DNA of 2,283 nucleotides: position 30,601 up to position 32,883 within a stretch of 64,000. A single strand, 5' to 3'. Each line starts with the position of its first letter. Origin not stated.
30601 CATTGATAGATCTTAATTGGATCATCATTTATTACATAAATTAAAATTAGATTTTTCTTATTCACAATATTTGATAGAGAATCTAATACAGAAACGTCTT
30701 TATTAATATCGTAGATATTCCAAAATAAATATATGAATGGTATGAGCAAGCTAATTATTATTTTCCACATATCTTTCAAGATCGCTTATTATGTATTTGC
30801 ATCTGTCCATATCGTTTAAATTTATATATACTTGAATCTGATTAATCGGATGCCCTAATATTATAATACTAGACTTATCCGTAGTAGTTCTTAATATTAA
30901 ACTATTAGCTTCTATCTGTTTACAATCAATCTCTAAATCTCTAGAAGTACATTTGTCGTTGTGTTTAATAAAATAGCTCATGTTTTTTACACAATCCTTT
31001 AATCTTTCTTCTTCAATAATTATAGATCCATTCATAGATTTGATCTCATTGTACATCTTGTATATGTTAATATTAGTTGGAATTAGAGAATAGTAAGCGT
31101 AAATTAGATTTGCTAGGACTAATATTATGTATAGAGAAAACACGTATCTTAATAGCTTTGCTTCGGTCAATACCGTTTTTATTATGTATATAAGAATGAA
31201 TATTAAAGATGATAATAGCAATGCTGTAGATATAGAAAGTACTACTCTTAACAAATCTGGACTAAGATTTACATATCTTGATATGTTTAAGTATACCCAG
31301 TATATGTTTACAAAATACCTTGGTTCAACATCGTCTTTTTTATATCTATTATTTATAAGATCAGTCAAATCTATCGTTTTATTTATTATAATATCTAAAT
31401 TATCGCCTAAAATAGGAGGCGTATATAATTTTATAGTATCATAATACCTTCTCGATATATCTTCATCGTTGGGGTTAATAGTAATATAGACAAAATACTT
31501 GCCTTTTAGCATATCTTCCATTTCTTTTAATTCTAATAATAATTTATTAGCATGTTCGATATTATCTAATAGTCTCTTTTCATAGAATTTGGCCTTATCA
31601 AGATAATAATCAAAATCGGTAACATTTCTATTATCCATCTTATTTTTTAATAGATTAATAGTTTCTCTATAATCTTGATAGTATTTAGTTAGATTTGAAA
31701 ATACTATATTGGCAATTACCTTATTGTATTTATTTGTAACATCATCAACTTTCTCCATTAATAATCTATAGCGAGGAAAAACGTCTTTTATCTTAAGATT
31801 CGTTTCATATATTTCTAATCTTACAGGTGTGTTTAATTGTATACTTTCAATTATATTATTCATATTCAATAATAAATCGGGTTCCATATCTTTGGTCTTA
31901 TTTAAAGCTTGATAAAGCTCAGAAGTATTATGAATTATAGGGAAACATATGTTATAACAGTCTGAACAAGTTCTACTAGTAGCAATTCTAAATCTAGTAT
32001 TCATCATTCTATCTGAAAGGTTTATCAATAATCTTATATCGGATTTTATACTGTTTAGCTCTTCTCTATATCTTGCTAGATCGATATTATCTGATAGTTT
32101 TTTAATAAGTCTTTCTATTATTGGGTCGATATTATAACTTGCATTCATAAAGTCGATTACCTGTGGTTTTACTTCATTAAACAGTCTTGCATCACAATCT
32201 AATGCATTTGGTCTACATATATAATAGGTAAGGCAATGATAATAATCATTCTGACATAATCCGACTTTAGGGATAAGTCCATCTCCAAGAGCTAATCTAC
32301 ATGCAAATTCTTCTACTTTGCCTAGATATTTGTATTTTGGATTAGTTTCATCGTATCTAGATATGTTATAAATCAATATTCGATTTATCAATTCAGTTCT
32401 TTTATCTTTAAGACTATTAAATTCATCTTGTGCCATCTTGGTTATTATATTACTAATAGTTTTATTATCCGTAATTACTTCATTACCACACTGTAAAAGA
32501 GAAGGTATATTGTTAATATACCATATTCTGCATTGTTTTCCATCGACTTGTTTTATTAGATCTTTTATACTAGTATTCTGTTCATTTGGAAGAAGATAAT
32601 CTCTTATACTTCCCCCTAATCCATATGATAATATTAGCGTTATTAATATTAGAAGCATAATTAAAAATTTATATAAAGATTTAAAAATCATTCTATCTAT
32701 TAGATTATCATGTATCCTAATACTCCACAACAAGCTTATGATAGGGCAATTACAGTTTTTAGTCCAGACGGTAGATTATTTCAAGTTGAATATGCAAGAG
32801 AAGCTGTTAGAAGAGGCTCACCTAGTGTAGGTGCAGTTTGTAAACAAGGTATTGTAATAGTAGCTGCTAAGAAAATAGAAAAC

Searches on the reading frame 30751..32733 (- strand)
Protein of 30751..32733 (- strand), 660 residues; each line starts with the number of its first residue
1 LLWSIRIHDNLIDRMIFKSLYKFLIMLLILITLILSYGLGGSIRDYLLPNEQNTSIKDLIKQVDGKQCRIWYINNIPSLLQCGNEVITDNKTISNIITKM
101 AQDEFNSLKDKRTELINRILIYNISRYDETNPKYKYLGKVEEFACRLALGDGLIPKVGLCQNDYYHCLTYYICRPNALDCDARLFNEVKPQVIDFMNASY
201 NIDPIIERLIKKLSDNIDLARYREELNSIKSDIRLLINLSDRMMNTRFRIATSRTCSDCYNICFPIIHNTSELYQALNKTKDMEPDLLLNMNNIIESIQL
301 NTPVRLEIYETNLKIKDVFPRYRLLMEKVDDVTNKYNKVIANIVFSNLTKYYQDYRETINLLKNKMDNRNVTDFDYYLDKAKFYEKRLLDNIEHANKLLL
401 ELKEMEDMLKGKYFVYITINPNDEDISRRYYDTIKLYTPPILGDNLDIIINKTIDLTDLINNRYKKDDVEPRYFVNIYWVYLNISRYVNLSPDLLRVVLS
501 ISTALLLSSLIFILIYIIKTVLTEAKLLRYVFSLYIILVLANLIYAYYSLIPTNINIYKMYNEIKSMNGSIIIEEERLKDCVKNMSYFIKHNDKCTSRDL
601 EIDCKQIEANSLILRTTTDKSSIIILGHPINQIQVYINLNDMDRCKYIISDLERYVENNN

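Call 45: search_protein_families(library=pfam, proteins=[window:30751-32733:-], max_evalue=1)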
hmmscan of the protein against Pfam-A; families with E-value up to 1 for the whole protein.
window:30751-32733:- (660 aa): 3 families
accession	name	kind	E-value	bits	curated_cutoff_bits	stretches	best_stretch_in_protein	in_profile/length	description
PF25044.1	DUF7789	-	0.0027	18.1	25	1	505-550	52-97/129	Domain of unknown function (DUF7789)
PF17221.8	COMMD1_N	-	0.13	13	23.4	0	83-120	21-58/102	COMMD1 N-terminal domain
PF03665.18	UPF0172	-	0.21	12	24.4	1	273-381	78-183/192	Uncharacterised protein family (UPF0172)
